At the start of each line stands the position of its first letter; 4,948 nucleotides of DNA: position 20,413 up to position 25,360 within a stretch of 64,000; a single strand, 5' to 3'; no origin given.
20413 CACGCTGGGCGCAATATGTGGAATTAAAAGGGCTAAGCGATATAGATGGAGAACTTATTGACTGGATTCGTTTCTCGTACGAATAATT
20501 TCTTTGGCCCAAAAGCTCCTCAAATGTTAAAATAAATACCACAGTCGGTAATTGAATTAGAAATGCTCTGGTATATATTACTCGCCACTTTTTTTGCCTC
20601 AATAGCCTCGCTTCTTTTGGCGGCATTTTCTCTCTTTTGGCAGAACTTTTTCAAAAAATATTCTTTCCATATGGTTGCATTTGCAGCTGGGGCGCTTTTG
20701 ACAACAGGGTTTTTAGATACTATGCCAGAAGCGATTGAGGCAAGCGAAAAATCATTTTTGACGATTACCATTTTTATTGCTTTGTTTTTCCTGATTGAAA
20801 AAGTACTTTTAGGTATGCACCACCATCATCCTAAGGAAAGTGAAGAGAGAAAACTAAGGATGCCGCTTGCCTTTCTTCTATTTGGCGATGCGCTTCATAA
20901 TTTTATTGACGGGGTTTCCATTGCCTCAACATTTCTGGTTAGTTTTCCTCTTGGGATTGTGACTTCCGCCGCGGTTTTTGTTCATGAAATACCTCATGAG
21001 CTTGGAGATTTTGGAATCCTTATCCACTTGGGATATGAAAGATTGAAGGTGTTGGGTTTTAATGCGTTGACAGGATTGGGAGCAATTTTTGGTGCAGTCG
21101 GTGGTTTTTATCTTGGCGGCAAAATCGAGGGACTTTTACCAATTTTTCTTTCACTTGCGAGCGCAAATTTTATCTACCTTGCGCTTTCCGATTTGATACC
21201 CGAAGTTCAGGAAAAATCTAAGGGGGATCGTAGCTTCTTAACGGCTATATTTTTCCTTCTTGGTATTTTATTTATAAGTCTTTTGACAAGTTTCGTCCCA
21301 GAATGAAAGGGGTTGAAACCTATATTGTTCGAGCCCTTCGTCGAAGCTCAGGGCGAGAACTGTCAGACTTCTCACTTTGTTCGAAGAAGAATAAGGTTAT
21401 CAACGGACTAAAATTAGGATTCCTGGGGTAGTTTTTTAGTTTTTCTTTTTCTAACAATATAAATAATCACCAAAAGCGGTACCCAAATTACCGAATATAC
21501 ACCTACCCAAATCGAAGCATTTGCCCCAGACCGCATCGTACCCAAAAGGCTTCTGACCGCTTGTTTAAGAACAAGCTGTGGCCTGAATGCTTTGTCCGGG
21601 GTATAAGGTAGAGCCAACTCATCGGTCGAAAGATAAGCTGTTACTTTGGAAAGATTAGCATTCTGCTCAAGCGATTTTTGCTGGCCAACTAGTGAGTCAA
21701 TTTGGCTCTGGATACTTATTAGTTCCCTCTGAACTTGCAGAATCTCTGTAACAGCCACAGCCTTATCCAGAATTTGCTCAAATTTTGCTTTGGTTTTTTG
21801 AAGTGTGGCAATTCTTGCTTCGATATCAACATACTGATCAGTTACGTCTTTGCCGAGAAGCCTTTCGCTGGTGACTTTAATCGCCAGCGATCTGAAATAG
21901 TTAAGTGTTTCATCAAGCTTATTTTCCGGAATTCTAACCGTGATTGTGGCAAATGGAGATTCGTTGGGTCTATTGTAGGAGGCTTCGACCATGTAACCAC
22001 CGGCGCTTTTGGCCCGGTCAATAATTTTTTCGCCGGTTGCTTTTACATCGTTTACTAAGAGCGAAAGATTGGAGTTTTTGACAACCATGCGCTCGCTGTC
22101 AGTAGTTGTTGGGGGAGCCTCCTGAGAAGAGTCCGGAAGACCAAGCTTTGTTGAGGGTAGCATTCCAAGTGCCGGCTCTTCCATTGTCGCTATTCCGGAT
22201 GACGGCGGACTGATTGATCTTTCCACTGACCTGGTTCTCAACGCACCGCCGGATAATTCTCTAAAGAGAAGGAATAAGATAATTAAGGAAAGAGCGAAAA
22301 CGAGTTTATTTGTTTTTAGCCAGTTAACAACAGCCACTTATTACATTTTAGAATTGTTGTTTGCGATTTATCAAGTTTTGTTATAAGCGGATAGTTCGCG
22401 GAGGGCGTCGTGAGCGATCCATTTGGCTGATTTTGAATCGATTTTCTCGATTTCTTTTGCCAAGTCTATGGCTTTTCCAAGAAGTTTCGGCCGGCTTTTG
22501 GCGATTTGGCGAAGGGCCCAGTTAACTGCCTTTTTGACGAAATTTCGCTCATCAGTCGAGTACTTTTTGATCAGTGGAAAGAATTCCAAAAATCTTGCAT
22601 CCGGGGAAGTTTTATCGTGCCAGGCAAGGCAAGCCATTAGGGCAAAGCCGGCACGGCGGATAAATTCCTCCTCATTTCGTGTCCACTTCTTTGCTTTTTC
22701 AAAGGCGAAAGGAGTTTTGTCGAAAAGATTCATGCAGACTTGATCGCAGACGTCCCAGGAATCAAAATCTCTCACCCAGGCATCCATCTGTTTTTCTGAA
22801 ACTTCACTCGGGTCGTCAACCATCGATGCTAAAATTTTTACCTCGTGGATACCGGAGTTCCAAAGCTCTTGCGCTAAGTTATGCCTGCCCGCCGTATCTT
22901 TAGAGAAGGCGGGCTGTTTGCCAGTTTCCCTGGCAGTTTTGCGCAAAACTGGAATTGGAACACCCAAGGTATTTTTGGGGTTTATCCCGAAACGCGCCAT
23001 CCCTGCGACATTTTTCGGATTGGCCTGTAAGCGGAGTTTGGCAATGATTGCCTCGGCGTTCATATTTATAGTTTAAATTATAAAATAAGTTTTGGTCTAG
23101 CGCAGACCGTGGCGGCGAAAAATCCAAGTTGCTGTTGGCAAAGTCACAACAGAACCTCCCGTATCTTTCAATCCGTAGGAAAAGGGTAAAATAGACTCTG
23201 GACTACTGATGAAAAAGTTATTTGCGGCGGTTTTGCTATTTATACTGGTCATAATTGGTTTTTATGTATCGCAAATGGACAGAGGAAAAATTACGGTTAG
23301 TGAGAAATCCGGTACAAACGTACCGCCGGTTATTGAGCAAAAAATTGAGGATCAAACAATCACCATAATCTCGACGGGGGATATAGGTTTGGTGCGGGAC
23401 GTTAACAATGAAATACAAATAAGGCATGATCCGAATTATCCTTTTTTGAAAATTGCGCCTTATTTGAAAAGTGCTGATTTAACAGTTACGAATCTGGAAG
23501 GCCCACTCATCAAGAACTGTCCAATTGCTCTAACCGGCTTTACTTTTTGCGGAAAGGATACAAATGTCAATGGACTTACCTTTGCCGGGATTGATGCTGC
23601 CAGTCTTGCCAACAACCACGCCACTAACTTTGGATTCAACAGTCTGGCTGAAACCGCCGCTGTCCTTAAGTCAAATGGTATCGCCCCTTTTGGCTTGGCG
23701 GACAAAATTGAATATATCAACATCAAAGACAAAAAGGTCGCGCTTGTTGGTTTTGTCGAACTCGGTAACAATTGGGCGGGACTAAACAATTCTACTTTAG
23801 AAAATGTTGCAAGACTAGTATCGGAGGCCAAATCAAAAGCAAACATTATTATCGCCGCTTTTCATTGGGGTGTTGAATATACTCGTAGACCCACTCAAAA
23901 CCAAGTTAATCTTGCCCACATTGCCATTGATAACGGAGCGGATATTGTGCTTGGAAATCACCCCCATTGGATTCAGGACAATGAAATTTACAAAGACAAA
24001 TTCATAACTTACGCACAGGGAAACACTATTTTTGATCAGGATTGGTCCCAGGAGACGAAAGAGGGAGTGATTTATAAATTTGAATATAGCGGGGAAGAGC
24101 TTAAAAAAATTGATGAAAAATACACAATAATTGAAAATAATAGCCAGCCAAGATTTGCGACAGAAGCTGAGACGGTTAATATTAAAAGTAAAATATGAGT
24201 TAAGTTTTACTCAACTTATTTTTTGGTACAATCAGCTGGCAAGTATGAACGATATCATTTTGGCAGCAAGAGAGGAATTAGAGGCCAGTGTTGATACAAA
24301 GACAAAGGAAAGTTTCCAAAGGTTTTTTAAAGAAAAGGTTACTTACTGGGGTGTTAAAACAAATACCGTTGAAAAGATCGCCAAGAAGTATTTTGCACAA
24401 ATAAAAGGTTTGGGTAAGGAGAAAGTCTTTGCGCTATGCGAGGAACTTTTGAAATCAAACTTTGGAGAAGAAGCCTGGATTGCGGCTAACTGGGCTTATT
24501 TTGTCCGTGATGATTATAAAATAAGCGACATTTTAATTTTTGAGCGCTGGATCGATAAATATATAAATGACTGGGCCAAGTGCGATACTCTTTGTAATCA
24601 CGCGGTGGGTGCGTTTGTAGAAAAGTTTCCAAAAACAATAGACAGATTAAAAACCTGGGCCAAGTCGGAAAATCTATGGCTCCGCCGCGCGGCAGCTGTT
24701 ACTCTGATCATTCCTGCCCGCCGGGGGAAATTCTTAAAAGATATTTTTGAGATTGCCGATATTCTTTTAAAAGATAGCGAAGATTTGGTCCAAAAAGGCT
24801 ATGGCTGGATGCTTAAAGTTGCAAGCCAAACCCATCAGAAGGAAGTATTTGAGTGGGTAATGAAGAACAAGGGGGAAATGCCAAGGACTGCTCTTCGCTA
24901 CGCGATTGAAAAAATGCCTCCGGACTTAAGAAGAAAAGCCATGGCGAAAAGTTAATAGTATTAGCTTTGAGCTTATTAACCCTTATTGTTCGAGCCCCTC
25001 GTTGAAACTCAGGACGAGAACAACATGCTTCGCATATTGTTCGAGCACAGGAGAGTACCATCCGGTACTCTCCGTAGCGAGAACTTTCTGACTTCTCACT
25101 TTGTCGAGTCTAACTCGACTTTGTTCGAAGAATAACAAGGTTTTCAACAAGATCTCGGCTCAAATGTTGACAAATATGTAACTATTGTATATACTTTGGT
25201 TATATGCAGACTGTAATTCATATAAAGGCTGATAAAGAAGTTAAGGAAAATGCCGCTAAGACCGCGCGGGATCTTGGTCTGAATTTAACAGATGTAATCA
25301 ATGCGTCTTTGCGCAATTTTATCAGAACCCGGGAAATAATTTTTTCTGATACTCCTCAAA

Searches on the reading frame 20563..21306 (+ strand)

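Call 61: search_protein_families(library=pfam, proteins=[window:20563-21306:+], max_evalue=0.001)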
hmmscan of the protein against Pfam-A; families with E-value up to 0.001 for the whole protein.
window:20563-21306:+ (247 aa): 1 family
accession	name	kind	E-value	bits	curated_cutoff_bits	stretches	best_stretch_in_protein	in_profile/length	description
PF02535.28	Zip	-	7.2e-32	111.3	35.1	2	90-241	166-322/323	ZIP Zinc transporter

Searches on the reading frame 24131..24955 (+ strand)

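Call 61: search_protein_families(library=pfam, proteins=[window:24131-24955:+], max_evalue=0.001)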
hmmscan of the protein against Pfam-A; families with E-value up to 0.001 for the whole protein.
window:24131-24955:+ (274 aa): 1 family
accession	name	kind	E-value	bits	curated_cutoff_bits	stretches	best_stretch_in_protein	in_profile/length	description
PF08713.17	DNA_alkylation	-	2e-63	214.4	21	1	47-262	2-213/213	DNA alkylation repair enzyme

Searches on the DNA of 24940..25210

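Call 40: search_rna_families(source=window, start=24940, end=25210, threshold=evalue, max_evalue=10)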
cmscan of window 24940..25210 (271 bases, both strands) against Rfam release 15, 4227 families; matches with E-value up to 10: 0.
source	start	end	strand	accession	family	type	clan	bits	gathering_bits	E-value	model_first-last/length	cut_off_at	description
